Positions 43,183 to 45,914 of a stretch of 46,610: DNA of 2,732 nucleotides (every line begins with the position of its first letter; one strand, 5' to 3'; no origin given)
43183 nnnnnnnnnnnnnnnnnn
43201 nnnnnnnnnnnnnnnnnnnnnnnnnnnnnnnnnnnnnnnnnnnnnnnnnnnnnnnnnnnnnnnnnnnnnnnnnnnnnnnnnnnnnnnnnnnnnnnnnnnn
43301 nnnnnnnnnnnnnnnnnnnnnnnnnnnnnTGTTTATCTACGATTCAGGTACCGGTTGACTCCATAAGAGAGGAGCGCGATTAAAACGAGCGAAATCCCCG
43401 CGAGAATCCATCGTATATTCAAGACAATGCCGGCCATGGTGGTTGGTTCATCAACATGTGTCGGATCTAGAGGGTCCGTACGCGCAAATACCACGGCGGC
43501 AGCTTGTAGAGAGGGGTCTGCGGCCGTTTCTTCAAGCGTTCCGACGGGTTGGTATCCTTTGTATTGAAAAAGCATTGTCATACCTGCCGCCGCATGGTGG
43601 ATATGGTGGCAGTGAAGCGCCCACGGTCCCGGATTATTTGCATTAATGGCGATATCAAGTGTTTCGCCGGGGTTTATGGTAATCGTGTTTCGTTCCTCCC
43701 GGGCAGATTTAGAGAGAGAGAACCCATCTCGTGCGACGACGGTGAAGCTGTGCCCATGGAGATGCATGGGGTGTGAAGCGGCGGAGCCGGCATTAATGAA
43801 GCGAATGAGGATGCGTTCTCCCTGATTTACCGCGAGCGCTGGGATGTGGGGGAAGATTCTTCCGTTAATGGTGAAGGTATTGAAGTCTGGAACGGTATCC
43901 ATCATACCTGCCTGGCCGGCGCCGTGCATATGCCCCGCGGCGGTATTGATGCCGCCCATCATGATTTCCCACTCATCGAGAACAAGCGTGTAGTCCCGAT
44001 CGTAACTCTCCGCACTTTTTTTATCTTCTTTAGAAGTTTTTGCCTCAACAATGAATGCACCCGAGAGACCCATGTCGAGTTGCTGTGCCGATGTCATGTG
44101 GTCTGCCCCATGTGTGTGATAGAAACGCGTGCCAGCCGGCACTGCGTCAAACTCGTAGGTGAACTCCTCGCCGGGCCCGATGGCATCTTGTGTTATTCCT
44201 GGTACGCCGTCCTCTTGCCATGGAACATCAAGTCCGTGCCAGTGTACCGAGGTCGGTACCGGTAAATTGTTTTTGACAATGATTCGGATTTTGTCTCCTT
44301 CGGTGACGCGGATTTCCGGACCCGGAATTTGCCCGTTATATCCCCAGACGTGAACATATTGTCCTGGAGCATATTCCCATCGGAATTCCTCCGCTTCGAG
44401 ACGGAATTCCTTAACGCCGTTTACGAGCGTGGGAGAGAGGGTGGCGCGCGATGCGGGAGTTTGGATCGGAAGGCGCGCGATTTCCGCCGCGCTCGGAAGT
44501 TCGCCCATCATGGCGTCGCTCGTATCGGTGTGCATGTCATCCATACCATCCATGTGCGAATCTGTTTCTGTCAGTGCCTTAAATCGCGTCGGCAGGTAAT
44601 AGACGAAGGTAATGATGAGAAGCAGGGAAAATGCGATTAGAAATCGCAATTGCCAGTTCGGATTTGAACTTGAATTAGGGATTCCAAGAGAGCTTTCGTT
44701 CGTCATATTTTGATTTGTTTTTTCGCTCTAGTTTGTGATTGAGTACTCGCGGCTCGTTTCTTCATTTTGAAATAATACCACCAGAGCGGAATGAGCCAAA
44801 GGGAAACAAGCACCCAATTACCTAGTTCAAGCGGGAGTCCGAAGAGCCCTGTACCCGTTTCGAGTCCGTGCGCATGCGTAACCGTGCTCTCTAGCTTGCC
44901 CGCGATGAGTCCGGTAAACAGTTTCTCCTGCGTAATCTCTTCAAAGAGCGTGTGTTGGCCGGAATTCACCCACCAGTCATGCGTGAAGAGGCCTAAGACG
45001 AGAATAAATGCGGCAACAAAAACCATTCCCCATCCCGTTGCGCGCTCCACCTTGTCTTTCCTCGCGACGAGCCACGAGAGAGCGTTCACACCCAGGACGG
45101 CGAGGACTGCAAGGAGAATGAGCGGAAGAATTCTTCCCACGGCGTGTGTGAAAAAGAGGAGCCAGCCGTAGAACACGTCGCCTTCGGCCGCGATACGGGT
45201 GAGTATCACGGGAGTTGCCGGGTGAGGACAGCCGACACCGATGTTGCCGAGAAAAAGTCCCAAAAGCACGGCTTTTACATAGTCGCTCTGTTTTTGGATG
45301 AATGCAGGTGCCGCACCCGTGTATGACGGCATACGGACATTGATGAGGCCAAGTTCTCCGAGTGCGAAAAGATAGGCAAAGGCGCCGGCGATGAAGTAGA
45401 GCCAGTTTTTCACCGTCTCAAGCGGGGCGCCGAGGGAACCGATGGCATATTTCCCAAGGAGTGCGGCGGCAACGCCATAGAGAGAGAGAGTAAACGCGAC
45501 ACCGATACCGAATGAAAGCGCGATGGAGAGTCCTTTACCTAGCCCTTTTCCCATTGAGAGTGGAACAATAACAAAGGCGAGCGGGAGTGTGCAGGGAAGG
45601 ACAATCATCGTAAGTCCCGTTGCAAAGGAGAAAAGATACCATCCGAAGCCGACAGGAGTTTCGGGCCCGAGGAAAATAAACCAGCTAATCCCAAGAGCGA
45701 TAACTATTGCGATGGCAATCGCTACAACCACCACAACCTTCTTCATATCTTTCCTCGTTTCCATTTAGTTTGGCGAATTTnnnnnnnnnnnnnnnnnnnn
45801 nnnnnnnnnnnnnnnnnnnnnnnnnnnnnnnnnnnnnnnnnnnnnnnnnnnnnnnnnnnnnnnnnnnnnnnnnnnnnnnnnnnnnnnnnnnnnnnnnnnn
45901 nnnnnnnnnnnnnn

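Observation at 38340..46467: Eight-to-nine gene co-directional cluster combining copper export, copper oxidase, a thiol-reductant relay, DoxX and SOD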

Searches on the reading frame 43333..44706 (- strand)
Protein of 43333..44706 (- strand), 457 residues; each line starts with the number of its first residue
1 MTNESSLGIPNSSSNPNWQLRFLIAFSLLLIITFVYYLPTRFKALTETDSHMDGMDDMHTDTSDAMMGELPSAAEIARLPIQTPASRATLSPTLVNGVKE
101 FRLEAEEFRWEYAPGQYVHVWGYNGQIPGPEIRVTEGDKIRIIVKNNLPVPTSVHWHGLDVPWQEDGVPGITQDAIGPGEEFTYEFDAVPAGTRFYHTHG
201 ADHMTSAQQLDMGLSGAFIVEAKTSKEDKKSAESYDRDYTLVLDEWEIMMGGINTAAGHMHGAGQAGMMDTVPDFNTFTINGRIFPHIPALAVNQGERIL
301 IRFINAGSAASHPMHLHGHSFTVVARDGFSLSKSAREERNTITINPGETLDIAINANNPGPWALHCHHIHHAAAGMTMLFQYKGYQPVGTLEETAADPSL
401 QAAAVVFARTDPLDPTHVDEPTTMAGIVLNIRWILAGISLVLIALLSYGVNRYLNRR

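Call 3: search_protein_families(library=pfam, proteins=[window:43333-44706:-], max_evalue=0.01)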
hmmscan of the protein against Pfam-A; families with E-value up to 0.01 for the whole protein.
window:43333-44706:- (457 aa): 4 families
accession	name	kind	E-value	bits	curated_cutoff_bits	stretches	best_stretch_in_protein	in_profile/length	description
PF07732.21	Cu-oxidase_3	-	3.1e-39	134.2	21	1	111-224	8-118/119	Multicopper oxidase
PF07731.20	Cu-oxidase_2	-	1.8e-32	112.4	20.4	2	274-382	18-133/137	Multicopper oxidase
PF00394.28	Cu-oxidase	-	1.1e-15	58.5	21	1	264-377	25-148/157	Multicopper oxidase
PF13473.12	Cupredoxin_1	-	0.0055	17.1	27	0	291-369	37-94/104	Cupredoxin-like domain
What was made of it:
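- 43333..44706 (-): Two-domain multicopper oxidase (457 aa), anchored by TM helices at both ends, with a Met/His-rich linker. Pfam hits (call 3).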

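Call 4: search_protein_families(library=ncbifam, proteins=[window:43333-44706:-], max_evalue=0.01)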
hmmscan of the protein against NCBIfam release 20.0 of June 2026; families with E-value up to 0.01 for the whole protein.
window:43333-44706:- (457 aa): 8 families
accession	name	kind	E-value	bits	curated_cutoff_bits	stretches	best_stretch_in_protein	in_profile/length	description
TIGR01480.1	copper_res_A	subfamily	4e-48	164.3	478.95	2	76-247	24-182/593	copper resistance system multicopper oxidase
TIGR03388.1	ascorbase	equivalog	4.4e-34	118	614.8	2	112-246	14-142/542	L-ascorbate oxidase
NF008205.1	PRK10965.1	equivalog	8.7e-34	117.2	525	2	98-227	45-170/529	multicopper oxidase CueO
TIGR03389.1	laccase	equivalog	5.1e-32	111.4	558.9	2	122-357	26-252/539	laccase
TIGR02376.1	Cu_nitrite_red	equivalog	1.5e-22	80.4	296.3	1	98-374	27-301/326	copper-containing nitrite reductase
TIGR03390.1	ascorbOXfungal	equivalog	1.6e-18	66.5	445.35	1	123-354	32-261/538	L-ascorbate oxidase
NF008135.0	PRK10883.1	equivalog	2.6e-17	62.5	581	1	105-360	52-289/471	cell division protein FtsP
NF045554.1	AmiPhnlOxPhsA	equivalog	5.6e-11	41.7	950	2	119-205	44-126/581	O-aminophenol oxidase PhsA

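Call 62: search_solved_structures(query=window:43336-44706:-, max_evalue=1e-10, show_alignments=1)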
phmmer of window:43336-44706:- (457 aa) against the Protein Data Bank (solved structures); distinct sequences matched with E-value up to 1e-10: 179 (the best 60 are shown).
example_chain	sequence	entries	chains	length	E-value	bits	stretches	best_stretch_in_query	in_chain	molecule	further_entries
3g5w_A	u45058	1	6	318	9.6e-47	162.9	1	99-374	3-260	Multicopper oxidase type 1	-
2zwn_A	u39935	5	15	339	3.9e-44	154.3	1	99-375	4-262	two-domain type laccase | Multicopper oxidase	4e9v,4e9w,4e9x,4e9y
4f7k_A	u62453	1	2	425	7.6e-40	140.2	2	120-354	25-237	Laccase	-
6vow_A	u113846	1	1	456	1.1e-38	136.4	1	100-360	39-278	multicopper oxidase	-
3zx1_A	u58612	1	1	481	1.7e-35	125.8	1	101-365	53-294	OXIDOREDUCTASE, PUTATIVE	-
6vox_A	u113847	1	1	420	2.2e-35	125.4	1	102-356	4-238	Copper oxidase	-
2xu9_A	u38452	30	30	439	8.2e-32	113.7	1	114-378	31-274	LACCASE | LACCASE-LIKE PROTEIN | THERMUS THERMOPHILUS MULTICOPPER OXIDASE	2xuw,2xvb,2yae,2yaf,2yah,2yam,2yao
6w2k_A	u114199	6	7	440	8.2e-32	113.7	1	114-378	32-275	Laccase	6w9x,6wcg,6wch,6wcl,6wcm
6wcn_A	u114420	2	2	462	9.5e-32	113.5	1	114-378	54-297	Laccase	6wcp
9cpm_A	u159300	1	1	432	3e-31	111.9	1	114-368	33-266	Laccase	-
8r7i_A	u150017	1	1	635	5.4e-31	111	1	120-399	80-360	Laccase BP76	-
3v9e_A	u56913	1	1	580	5.4e-31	111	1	113-383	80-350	Laccase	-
3sqr_A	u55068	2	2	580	1.4e-30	109.7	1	113-383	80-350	laccase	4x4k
7rab_A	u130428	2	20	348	5.7e-30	107.6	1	98-375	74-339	multicopper oxidase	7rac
5n4l_A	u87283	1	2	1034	7.8e-29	103.9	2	127-379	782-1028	Ceruloplasmin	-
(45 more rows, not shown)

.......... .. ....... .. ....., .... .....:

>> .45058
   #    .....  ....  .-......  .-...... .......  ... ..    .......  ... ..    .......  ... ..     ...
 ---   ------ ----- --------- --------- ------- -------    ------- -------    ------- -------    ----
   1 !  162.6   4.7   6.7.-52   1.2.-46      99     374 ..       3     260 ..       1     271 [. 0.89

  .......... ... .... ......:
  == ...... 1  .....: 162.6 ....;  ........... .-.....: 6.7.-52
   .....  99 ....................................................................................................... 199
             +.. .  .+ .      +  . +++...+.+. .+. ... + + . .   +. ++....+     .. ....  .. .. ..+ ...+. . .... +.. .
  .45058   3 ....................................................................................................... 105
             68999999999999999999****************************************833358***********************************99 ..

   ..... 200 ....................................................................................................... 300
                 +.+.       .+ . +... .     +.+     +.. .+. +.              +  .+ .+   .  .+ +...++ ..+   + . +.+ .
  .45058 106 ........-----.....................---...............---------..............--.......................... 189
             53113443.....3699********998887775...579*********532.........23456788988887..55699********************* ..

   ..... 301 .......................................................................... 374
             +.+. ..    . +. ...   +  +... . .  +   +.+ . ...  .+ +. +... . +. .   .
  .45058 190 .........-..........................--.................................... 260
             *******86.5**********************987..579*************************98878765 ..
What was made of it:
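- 43333..44706 (-): Best PDB matches are the two-domain MCOs 3g5w (E 1e-46) and 2zwn (call 62).
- On Multicopper oxidase (two-domain type): Best PDB matches 3g5w (E 1e-46) and 2zwn (E 4e-44) (call 62).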

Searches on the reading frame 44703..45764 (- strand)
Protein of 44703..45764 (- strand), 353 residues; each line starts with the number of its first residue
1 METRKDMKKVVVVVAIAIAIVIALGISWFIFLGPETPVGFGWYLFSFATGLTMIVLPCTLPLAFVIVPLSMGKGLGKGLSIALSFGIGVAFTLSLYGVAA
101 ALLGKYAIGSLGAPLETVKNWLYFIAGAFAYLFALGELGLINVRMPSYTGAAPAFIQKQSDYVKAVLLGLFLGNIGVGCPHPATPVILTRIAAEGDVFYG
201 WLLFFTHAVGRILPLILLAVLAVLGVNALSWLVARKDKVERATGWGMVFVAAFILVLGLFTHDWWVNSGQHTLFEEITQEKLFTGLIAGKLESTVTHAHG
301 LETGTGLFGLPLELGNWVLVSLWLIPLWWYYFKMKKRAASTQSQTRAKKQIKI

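Call 3: search_protein_families(library=pfam, proteins=[window:44703-45764:-], max_evalue=0.01)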
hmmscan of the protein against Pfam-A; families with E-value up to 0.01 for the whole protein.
window:44703-45764:- (353 aa): 1 family
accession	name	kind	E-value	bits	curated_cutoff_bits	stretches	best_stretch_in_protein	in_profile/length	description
PF02683.22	DsbD_TM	-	1.3e-09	38.1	27.1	1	45-223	7-186/219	Cytochrome C biogenesis protein transmembrane domain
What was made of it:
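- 44703..45764 (-): CcdA-type thiol-disulfide transporter (353 aa) with an extra N-terminal TM helix, an extra C-terminal TM helix and a conserved His-rich outer loop. DsbD_TM E 1.3e-9, above the gathering score (call 3).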

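Call 4: search_protein_families(library=ncbifam, proteins=[window:44703-45764:-], max_evalue=0.01)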
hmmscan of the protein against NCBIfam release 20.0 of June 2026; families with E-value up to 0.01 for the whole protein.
window:44703-45764:- (353 aa): 2 families
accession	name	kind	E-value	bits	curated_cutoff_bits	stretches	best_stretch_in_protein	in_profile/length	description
NF045694.1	seleno_TsoB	exception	5.6e-13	47.8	805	1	46-255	188-391/572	rhodanese/DsbD fusion-like selenoprotein TsoB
NF001419.0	PRK00293.1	subfamily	7.8e-08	31.3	330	1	44-255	173-382/574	protein-disulfide reductase DsbD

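Call 5: search_protein_families(library=pfam, proteins=[window:44703-45764:-], max_evalue=10)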
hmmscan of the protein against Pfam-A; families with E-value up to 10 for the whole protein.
window:44703-45764:- (353 aa): 5 families
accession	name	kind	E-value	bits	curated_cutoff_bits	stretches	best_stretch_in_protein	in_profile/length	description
PF02683.22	DsbD_TM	-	1.3e-09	38.1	27.1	1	45-223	7-186/219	Cytochrome C biogenesis protein transmembrane domain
PF13567.11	DUF4131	-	0.051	13.7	31.6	1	214-293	6-79/165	Domain of unknown function (DUF4131)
PF00122.25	E1-E2_ATPase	-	0.5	10.3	28.1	1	12-66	121-169/181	E1-E2 ATPase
PF20563.3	DUF6773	-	0.69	10.2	27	1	6-65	84-143/163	Family of unknown function (DUF6773)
PF14012.11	DUF4229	-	9.7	6.8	27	1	10-31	29-50/68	Protein of unknown function (DUF4229)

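Call 37: find_related_loci(query=A3, collection=genome_contigs, flank=10000)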
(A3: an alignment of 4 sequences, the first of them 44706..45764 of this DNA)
Query A3 (353 aa) in genome_contigs; peptide patterns used: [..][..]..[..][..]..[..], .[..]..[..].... (x = any residue, [..] = any of these).
192 stretches matched a pattern; 96 encode a relative of the query (tblastn E <= 1e-3); the best 80 are kept; 80 distinct loci.
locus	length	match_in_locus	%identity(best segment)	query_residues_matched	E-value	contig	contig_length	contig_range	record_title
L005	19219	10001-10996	74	1-331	3e-157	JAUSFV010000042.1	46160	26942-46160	MAG: bacterium isolate E14_maxbin.402 E14_k141_1786468, whole genome shotgun sequence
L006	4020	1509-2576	71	1-353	5e-162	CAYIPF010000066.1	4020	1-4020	MAG TPA_asm: uncultured Candidatus Saccharibacteria bacterium isolate ERP119705_co25_9 genome assembly, contig: NODE_342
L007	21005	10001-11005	73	6-340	5e-153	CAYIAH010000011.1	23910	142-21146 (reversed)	MAG TPA_asm: uncultured Candidatus Saccharibacteria bacterium isolate ERP119705_co1_1130 genome assembly, contig: NODE_2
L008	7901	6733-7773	70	2-344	4e-153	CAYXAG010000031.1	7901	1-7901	MAG TPA_asm: uncultured Candidatus Saccharibacteria bacterium isolate SRP269290_co5_1 genome assembly, contig: NODE_4252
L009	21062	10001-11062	67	1-350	3e-152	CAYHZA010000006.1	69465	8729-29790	MAG TPA_asm: uncultured Candidatus Saccharibacteria bacterium isolate ERP119705_co17_168 genome assembly, contig: NODE_2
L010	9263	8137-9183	67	1-349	2e-152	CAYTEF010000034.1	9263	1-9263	MAG TPA_asm: uncultured Candidatus Saccharibacteria bacterium isolate SRP178908_co2_71 genome assembly, contig: NODE_472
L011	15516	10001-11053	70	5-353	2e-152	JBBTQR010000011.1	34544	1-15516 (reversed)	MAG: Patescibacteria group bacterium isolate H41-bin256_1 H41_bin256_1_000000000011, whole genome shotgun sequence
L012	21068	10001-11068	67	1-352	3e-152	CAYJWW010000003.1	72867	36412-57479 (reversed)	MAG TPA_asm: uncultured Candidatus Saccharibacteria bacterium isolate ERP125453_co1_514 genome assembly, contig: NODE_21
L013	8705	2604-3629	65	7-343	1e-150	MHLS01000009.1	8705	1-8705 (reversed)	MAG: Candidatus Lloydbacteria bacterium RIFCSPLOWO2_02_FULL_54_12 rifcsplowo2_02_scaffold_13996, whole genome shotgun se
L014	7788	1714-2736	70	8-349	3e-150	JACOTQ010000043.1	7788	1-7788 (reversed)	MAG: Candidatus Colwellbacteria bacterium isolate NC_groundwater_48_Pr7_S2p5_44_7 FFV18_S2p5_scaffold_407664, whole geno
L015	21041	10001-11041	65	6-351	6e-150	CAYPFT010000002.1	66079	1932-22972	MAG TPA_asm: uncultured Candidatus Saccharibacteria bacterium isolate SRP090828_co3_53 genome assembly, contig: NODE_30_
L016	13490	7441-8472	68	7-346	7e-150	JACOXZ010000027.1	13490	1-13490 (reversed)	MAG: Candidatus Liptonbacteria bacterium isolate NC_groundwater_166_Ag_S-0.1um_47_12 S4_GD2017_2_S1_scaffold_2986, whole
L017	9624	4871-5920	73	5-353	1e-149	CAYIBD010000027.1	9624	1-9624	MAG TPA_asm: uncultured Candidatus Saccharibacteria bacterium isolate ERP119705_co19_980 genome assembly, contig: NODE_7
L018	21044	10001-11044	69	2-346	2e-149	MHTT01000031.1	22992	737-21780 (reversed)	MAG: Candidatus Wildermuthbacteria bacterium RIFCSPHIGHO2_01_FULL_49_22b rifcsphigho2_01_scaffold_8067, whole genome sho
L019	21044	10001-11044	67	8-352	8e-149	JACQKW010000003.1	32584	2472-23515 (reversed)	MAG: Candidatus Liptonbacteria bacterium isolate NC_groundwater_1187_Ag_S-0.1um_53_80 S_p1_S3_coassembly_k141_460229, wh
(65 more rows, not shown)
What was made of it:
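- The cassette is kept in very small genomes across many lineages (call 37).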

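Call 67: find_homologous_proteins(query=window:44706-45764:-, max_evalue=1e-20)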
Query window:44706-45764:- (353 aa): 646 proteins with E <= 1e-20 among 8000 candidates; the best 120 are listed.
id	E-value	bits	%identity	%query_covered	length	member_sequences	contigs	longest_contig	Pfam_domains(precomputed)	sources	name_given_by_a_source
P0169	1.0e-206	704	91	100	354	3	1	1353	PF02683.23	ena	-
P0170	1.2e-176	605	76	99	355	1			PF02683.23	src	-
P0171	2.6e-169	581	73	99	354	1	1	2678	PF02683.23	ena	-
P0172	4.0e-166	571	73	97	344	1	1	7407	PF02683.23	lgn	-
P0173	4.3e-166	571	74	97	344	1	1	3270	PF02683.23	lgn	-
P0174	1.8e-165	569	73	97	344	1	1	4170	PF02683.23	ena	-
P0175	4.3e-165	567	72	98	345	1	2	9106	PF02683.23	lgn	-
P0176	4.5e-165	567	72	98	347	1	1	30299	PF02683.23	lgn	-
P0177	2.7e-164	565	73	99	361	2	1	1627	PF02683.23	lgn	-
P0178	5.6e-164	564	73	96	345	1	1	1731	PF02683.23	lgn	-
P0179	1.0e-163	563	74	96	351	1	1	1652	PF02683.23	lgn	-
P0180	2.4e-163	562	78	86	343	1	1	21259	PF02683.23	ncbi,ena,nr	ncbi:MAG: Uncharacterized protein G01um101433_531 [Parcubacteria group bacterium Gr01-1014_33]|nr:MA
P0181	6.0e-163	560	73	98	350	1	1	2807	PF02683.23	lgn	-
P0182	1.1e-162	559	73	95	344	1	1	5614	PF02683.23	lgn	-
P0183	1.4e-162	559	72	96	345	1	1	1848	PF02683.23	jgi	-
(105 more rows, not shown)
